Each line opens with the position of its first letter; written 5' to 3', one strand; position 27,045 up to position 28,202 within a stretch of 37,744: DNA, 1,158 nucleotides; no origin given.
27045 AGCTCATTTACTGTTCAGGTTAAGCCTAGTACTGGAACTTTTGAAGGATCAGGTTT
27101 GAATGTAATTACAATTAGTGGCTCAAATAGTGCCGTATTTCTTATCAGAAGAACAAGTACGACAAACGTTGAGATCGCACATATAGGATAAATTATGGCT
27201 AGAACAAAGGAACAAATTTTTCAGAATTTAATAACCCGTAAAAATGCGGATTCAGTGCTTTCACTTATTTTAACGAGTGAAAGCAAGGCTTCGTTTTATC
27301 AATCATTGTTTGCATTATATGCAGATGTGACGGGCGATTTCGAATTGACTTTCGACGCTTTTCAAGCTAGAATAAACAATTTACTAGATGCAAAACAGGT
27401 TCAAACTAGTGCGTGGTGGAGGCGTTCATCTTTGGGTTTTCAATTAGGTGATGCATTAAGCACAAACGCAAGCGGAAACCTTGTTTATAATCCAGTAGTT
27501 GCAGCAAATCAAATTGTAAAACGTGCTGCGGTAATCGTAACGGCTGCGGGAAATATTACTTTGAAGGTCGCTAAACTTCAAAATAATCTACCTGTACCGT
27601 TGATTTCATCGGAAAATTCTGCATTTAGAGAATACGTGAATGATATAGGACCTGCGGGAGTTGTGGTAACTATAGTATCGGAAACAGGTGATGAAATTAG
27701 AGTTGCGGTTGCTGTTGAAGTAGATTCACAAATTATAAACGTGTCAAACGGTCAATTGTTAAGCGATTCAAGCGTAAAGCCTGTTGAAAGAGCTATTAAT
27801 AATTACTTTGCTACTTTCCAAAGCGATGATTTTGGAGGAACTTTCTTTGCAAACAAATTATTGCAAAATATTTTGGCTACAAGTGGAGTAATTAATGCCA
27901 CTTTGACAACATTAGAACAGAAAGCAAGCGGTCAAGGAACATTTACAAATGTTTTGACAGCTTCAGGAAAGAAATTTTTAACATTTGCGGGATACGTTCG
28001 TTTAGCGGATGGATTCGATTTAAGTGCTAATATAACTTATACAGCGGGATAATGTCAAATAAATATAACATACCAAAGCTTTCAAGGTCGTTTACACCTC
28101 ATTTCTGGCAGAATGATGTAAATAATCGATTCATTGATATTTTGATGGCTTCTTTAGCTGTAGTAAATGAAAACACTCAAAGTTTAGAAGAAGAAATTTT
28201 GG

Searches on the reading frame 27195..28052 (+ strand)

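Call 18: search_protein_families(library=phrogs, proteins=[window:27195-28052:+], max_evalue=0.001)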
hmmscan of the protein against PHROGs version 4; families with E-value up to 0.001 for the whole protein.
window:27195-28052:+ (285 aa): 1 family
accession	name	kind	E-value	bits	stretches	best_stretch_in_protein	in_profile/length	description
phrog_38413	-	unknown function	3.3e-25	90.1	1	1-270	1-268/284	-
